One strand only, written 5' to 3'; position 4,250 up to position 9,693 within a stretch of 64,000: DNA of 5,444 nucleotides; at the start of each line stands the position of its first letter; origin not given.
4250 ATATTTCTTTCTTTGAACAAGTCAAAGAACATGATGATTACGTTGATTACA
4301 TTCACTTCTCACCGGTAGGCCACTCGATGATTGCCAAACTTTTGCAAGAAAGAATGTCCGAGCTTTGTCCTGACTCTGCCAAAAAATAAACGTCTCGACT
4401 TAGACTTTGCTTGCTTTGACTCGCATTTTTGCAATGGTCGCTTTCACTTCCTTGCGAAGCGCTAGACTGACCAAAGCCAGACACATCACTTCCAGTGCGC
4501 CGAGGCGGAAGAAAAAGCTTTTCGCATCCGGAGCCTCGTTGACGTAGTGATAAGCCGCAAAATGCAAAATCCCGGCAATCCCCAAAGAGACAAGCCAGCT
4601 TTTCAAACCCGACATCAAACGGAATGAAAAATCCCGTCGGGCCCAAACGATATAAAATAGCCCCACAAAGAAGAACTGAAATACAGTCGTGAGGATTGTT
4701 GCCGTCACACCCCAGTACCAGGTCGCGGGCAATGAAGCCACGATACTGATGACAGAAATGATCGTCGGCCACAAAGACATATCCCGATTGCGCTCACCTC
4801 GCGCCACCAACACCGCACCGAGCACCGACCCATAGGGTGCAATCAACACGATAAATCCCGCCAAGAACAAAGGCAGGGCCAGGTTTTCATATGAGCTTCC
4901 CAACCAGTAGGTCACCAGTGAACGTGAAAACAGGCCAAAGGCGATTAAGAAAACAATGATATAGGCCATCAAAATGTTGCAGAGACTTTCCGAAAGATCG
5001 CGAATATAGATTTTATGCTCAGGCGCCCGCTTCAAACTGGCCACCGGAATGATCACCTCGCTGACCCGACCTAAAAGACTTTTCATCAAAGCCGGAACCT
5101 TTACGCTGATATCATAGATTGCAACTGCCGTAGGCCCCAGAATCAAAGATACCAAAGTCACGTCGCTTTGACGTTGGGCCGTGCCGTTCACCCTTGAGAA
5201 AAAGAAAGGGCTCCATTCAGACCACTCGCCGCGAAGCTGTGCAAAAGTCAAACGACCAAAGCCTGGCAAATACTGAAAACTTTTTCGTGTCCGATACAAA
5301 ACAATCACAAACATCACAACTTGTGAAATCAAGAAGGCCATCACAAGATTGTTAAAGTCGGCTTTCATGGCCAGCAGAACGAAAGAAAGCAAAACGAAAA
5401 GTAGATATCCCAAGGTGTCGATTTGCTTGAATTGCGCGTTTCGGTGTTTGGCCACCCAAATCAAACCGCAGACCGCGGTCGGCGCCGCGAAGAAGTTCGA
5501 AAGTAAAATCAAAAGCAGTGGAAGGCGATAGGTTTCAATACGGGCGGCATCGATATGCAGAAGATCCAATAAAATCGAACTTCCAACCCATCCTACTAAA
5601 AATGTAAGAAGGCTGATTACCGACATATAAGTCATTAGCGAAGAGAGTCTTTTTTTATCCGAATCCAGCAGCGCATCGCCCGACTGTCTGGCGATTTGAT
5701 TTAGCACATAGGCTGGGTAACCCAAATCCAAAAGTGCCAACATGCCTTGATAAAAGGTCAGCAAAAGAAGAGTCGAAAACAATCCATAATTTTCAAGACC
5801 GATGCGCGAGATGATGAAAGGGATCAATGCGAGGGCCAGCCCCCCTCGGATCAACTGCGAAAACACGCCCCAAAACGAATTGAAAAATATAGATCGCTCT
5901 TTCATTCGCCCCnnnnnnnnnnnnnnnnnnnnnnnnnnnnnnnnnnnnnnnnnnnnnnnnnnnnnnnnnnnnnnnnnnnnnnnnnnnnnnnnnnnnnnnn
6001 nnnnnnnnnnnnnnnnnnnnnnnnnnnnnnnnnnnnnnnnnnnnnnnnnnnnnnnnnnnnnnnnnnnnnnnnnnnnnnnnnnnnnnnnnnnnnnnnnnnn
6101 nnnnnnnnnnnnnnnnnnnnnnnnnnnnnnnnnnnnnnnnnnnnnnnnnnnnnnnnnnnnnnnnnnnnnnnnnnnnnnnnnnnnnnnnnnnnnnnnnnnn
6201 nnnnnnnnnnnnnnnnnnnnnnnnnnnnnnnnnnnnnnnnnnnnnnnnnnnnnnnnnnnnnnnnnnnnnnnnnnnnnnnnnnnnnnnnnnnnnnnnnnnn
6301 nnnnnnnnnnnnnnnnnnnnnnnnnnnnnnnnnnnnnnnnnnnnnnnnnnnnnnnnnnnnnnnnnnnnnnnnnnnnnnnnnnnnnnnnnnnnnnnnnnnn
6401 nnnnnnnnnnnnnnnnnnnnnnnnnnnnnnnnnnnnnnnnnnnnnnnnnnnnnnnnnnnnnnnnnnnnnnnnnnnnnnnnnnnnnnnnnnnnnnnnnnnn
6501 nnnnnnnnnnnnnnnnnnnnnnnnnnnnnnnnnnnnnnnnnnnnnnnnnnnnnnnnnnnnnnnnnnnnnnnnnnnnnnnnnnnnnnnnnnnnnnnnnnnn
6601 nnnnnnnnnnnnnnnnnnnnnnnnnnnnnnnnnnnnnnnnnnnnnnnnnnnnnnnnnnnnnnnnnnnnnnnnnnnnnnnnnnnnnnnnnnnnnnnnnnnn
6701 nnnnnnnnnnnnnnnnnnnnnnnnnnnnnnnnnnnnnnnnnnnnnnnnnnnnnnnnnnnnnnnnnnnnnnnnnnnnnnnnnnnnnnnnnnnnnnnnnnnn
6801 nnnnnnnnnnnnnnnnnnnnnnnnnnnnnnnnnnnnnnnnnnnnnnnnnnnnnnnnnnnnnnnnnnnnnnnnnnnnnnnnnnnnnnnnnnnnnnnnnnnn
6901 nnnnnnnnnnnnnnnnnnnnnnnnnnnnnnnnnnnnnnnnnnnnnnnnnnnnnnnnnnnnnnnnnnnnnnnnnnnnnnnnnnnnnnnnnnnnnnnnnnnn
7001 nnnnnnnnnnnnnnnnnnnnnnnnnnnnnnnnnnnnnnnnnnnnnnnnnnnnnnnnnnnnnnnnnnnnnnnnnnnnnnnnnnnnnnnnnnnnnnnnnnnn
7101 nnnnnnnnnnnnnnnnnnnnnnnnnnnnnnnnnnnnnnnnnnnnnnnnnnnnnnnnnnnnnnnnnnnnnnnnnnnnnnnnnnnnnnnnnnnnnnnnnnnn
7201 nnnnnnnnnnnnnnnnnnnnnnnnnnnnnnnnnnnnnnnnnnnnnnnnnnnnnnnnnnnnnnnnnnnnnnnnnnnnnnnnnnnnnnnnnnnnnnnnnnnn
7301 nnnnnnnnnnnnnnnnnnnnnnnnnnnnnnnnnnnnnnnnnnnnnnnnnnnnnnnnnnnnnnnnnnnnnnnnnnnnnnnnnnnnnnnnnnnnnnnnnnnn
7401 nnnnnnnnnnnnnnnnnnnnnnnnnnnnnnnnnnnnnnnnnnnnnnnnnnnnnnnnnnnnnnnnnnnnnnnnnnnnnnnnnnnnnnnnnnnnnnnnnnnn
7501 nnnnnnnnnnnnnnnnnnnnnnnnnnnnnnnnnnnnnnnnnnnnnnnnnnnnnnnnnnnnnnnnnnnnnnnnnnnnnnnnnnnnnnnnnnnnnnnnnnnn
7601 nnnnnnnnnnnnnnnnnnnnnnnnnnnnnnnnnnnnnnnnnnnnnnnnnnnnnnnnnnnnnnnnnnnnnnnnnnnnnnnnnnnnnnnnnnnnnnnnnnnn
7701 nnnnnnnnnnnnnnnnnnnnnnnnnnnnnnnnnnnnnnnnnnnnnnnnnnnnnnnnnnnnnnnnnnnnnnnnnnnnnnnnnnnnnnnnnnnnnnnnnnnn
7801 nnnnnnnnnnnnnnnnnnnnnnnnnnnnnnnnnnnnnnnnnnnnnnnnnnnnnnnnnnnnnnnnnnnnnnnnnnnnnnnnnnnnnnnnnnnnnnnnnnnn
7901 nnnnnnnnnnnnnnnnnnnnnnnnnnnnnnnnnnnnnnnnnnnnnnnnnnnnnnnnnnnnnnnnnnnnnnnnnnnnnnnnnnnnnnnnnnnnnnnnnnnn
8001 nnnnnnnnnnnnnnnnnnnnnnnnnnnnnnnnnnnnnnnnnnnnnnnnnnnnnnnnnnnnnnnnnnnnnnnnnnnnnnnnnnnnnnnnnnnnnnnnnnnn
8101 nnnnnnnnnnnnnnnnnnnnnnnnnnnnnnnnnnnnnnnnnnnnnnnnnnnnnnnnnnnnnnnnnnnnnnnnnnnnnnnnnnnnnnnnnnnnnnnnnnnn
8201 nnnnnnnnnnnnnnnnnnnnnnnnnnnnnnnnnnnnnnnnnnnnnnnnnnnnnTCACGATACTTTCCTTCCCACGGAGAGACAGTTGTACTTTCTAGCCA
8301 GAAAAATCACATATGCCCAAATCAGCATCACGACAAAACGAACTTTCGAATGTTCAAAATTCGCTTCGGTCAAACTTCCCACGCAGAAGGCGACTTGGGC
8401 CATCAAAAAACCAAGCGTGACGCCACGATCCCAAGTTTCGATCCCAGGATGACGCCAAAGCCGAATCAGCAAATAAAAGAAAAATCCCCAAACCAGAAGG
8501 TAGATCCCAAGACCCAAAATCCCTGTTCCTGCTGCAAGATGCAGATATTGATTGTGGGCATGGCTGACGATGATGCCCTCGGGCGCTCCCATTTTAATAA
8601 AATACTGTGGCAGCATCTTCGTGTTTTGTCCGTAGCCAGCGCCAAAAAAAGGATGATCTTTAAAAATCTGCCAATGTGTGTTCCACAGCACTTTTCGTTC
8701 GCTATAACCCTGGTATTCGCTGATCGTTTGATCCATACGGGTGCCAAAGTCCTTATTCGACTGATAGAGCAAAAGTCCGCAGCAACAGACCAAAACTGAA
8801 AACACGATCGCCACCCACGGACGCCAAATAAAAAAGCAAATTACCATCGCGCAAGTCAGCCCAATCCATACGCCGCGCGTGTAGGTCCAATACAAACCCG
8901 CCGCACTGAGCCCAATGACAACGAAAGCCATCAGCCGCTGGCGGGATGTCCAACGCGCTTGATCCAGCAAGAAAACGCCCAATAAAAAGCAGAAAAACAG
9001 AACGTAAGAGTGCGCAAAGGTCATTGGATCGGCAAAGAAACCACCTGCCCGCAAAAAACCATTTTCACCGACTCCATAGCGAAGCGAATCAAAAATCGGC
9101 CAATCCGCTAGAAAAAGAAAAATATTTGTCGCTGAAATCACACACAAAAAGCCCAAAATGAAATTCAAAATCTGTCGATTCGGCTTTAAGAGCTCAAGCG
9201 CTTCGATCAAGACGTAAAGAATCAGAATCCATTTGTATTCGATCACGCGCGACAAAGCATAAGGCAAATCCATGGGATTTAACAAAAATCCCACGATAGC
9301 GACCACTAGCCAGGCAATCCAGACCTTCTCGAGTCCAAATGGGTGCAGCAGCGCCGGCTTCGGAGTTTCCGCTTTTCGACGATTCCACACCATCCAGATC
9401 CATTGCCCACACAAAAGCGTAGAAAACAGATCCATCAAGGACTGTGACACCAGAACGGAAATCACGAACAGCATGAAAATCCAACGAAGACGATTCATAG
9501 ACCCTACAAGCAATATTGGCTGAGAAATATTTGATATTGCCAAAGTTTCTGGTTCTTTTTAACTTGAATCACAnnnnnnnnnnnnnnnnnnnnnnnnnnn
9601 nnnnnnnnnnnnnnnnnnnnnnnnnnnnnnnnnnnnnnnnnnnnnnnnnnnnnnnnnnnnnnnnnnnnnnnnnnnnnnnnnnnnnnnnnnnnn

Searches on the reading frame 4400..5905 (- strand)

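Call 59: search_protein_families(library=pfam, max_evalue=0.0001, proteins=[window:4400-5905:-])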
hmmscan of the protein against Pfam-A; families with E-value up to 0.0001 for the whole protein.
window:4400-5905:- (501 aa): 1 family
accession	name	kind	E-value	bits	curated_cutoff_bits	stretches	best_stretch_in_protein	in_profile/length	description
PF01943.22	Polysacc_synt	-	4.1e-16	59.7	28.2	1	9-290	4-271/274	Polysaccharide biosynthesis protein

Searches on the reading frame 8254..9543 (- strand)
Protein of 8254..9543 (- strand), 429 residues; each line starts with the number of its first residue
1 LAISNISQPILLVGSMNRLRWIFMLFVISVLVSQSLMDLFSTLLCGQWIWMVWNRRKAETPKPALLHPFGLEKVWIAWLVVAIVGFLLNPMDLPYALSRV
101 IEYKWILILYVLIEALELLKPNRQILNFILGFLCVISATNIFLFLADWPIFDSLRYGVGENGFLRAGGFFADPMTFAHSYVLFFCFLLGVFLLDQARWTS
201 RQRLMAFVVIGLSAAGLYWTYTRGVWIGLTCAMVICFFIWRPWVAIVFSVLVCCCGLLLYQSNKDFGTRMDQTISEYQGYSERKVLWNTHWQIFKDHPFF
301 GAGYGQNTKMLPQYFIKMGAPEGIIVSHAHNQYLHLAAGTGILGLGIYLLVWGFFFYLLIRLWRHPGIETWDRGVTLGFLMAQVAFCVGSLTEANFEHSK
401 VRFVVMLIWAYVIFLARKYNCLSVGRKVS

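Call 59: search_protein_families(library=pfam, max_evalue=0.0001, proteins=[window:8254-9543:-])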
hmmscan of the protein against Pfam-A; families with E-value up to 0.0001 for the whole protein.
window:8254-9543:- (429 aa): 1 family
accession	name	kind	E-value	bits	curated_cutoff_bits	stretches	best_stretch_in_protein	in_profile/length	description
PF04932.20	Wzy_C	-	3.6e-24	85.7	31.7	1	212-349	5-149/149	O-Antigen ligase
